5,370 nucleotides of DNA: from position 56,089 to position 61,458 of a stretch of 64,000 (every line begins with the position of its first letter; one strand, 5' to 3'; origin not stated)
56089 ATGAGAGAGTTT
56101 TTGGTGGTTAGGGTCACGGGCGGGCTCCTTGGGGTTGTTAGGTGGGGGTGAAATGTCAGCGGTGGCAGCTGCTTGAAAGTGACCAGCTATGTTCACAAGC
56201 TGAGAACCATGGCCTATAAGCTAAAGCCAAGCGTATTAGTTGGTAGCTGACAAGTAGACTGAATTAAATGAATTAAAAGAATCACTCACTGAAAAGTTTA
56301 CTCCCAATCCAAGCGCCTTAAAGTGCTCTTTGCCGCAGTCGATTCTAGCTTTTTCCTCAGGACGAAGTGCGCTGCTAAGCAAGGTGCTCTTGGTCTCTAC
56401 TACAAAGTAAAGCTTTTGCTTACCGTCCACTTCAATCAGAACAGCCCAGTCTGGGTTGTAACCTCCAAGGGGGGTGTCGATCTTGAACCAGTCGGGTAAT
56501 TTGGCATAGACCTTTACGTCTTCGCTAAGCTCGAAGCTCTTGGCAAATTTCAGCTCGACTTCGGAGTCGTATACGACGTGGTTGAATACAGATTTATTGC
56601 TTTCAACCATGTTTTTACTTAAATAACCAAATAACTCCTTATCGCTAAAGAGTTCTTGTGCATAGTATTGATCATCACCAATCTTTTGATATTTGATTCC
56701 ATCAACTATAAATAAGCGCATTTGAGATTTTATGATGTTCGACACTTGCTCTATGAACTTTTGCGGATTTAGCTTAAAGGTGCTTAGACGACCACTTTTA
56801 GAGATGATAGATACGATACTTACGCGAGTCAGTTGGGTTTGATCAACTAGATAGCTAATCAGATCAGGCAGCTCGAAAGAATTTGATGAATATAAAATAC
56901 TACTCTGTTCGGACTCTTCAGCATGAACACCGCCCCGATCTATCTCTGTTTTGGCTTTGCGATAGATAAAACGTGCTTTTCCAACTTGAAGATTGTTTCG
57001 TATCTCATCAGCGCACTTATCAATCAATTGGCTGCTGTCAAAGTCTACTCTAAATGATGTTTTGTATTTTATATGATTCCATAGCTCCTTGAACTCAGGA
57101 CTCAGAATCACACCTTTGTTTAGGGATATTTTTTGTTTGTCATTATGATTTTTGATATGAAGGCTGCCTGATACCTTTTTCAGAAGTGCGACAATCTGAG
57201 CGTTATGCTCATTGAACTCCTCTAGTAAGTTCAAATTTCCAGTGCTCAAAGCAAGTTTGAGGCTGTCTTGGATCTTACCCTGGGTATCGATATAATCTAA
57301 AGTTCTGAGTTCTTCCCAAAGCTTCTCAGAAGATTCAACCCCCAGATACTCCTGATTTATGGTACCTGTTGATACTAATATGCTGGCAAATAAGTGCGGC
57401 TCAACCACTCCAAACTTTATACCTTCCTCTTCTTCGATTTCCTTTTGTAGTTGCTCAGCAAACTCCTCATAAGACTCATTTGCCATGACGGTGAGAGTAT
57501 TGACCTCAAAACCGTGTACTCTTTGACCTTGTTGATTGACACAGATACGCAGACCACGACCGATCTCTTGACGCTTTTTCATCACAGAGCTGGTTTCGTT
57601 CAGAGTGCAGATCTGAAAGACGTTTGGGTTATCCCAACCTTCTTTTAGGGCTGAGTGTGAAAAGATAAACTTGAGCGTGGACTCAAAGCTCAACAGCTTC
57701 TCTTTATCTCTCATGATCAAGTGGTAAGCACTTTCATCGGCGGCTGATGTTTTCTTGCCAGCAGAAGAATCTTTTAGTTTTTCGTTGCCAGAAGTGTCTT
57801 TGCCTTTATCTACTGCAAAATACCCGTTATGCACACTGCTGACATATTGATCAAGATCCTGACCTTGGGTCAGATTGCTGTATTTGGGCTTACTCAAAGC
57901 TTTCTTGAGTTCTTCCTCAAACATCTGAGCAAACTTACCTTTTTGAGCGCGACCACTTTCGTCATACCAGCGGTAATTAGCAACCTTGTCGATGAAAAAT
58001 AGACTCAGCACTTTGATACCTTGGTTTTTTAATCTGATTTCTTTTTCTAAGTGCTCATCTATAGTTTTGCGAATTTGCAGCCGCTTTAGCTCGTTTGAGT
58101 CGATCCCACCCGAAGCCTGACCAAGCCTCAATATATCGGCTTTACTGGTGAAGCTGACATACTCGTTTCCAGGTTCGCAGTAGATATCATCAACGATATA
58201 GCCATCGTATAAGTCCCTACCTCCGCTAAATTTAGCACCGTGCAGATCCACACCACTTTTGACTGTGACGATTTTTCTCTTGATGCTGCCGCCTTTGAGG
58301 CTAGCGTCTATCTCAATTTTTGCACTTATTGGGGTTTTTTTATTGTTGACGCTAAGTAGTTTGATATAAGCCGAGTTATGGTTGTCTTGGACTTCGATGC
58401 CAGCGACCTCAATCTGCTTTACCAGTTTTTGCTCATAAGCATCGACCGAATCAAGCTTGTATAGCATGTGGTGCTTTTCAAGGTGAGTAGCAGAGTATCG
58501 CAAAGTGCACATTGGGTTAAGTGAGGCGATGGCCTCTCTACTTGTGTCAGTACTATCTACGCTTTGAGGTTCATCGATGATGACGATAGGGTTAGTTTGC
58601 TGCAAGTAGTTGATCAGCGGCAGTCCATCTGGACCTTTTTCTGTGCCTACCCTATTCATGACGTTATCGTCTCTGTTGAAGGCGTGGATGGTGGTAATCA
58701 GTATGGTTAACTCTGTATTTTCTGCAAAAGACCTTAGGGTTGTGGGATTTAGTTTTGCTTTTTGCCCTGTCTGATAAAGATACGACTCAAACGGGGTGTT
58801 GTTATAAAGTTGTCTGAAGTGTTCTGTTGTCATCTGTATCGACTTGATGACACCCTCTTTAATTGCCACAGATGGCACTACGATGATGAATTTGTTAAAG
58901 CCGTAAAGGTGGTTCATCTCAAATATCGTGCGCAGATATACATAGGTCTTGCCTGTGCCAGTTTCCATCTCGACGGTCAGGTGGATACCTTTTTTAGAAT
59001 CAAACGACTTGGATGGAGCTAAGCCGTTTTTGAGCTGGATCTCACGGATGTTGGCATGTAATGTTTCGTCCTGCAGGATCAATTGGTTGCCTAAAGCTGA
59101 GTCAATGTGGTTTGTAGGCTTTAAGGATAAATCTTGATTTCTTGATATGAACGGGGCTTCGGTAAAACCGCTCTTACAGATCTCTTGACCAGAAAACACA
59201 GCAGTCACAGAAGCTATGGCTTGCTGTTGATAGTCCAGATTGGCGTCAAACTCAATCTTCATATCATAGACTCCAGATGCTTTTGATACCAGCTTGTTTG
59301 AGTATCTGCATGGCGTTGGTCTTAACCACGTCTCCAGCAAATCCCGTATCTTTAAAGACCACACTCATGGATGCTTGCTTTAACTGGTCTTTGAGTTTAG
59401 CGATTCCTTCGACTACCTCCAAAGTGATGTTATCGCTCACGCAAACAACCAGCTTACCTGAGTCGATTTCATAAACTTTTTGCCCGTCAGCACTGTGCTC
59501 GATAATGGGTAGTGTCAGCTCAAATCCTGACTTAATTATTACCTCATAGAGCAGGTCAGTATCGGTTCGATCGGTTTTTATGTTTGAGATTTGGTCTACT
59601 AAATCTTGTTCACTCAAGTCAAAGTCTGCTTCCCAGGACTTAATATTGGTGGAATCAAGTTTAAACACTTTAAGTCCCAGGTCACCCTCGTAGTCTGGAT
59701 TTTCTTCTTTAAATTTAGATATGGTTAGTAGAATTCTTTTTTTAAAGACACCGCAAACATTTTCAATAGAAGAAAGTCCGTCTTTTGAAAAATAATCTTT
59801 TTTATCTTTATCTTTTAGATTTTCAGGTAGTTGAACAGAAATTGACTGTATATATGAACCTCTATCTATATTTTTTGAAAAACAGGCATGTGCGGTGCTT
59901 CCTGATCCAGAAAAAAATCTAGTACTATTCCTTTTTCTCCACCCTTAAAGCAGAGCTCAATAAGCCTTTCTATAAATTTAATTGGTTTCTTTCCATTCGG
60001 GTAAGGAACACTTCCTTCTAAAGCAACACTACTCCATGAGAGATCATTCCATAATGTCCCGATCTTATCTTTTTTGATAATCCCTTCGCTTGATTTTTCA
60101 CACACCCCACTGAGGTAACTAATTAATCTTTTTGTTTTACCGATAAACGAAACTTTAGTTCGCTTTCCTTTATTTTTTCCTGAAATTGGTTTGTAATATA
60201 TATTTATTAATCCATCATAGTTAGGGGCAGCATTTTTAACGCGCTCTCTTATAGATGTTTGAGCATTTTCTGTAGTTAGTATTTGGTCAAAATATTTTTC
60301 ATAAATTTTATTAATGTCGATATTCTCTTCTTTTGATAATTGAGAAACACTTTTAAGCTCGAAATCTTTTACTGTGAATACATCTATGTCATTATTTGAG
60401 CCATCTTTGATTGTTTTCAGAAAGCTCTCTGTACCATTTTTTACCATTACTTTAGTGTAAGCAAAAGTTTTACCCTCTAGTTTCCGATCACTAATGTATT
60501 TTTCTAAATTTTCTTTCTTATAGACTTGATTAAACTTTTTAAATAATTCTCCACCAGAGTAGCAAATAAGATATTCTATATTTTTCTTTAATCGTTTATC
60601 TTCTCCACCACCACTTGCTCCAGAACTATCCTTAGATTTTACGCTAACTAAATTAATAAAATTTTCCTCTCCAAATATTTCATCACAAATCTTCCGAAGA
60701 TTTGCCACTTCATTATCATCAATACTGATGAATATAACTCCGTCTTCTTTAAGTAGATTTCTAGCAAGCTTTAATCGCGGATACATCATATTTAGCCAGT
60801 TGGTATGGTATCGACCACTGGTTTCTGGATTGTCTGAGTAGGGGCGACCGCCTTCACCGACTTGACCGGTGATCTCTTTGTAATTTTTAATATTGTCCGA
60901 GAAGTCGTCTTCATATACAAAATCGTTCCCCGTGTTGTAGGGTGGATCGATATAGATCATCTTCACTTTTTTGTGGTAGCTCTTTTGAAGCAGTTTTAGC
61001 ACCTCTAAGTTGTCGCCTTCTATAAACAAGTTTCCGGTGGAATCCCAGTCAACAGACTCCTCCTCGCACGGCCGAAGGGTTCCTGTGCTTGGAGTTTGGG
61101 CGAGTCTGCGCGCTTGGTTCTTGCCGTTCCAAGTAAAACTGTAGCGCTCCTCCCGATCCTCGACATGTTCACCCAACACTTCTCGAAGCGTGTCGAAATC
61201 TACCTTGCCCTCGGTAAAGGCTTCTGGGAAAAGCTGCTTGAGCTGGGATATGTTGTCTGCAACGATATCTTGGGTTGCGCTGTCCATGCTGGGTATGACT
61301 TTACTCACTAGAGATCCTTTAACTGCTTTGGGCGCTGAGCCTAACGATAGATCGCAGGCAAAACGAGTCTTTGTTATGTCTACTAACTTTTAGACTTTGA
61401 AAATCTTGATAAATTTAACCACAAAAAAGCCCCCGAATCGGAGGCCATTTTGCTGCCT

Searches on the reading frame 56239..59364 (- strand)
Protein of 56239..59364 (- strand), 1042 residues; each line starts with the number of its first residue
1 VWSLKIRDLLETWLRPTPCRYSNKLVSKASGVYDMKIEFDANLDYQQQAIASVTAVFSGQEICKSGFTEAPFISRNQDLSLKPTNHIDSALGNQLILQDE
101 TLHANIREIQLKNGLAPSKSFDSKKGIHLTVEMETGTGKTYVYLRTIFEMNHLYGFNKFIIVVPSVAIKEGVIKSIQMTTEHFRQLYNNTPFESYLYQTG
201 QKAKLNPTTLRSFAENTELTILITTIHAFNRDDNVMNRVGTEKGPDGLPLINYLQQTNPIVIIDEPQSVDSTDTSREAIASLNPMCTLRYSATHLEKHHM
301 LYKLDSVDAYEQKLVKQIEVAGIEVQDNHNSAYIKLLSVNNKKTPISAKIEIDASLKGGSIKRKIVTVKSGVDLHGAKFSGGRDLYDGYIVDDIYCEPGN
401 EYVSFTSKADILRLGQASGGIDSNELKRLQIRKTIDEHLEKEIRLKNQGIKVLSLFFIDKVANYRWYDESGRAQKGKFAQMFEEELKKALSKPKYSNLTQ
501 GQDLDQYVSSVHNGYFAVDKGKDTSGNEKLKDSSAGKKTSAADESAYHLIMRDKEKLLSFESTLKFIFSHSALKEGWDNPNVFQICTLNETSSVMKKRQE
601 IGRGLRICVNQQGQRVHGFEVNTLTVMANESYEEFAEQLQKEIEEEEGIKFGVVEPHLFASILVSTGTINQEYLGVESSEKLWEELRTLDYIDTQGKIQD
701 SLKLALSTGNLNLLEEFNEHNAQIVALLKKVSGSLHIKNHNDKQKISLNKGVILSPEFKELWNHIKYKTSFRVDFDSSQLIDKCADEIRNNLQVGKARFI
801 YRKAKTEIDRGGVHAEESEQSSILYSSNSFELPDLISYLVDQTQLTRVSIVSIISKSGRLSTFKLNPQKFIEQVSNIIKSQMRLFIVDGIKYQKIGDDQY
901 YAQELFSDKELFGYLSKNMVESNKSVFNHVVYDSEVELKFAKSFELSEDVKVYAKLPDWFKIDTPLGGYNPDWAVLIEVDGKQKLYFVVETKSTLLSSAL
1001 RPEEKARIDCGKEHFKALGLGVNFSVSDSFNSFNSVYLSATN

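Call 59: search_protein_families(library=padloc, proteins=[window:56239-59364:-], max_evalue=0.00001)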
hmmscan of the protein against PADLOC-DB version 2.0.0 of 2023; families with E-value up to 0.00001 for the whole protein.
window:56239-59364:- (1042 aa): 5 families
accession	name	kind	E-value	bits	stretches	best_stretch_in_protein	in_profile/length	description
PDLC03647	REase_III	-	0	1074.2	1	35-1025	1-974/989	Type III restriction enzyme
PDLC03649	REase_III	-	1.1e-99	332.8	1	35-1027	3-955/973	Type III restriction enzyme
PDLC03650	REase_III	-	1.3e-07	28.5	0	564-612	378-426/898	Type III restriction enzyme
PDLC03653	REase_III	-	2e-07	27.6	0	555-622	417-484/883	Type III restriction enzyme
PDLC03648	REase_III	-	1.8e-06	24.4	1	567-638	314-382/871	Type III restriction enzyme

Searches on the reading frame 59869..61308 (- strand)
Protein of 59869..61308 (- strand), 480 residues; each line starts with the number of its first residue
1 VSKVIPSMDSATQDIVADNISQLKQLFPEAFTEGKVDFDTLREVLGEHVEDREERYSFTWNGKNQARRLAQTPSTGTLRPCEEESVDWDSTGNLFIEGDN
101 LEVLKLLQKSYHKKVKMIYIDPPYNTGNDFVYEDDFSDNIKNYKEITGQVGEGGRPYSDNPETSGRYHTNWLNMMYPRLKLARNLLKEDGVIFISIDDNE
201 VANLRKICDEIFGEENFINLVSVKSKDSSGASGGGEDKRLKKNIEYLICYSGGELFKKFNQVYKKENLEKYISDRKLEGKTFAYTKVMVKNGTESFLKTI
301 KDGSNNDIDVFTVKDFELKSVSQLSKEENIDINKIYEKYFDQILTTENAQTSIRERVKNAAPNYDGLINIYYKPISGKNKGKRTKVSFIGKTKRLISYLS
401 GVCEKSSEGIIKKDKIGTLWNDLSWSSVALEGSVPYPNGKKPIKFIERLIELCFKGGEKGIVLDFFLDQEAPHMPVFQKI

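Call 59: search_protein_families(library=padloc, proteins=[window:59869-61308:-], max_evalue=0.00001)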
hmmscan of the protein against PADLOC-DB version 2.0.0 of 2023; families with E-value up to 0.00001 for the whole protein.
window:59869-61308:- (480 aa): 21 families
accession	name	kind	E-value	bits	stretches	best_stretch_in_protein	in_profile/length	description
PDLC03634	MTase_III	-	1.3e-126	422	1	8-466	5-416/621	Type III methyltransferase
PDLC03637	MTase_III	-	4.7e-65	218.2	1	12-250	43-261/513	Type III methyltransferase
PDLC03641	MTase_III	-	1.4e-64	216.9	1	19-385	18-382/657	Type III methyltransferase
PDLC03635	MTase_III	-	2.2e-51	173.4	2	168-468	265-540/708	Type III methyltransferase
PDLC03644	MTase_III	-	7e-48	161.7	1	59-291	5-225/542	Type III methyltransferase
PDLC03636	MTase_III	-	4e-37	126.2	2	167-466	92-371/575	Type III methyltransferase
PDLC03642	MTase_III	-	7.2e-35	118.6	2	162-283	130-247/528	Type III methyltransferase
PDLC03640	MTase_III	-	1.9e-30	103.9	1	91-216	42-160/654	Type III methyltransferase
PDLC03638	MTase_III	-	5.2e-27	92.5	2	168-468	428-645/816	Type III methyltransferase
PDLC03354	MTase_II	-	9.3e-26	88.8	1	54-280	23-236/425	Type II methyltransferase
PDLC03639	MTase_III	-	1.1e-21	74.8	2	90-139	85-135/639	Type III methyltransferase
PDLC03300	MTase_II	-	1.3e-18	65.1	1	91-221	10-136/302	Type II methyltransferase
PDLC03646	MTase_III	-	2.9e-17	59.8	2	168-277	518-621/1057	Type III methyltransferase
PDLC03278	MTase_II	-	1.5e-15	55.6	1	168-251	43-120/390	Type II methyltransferase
PDLC03633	MTase_III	-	2.2e-15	54.4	1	81-226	66-207/616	Type III methyltransferase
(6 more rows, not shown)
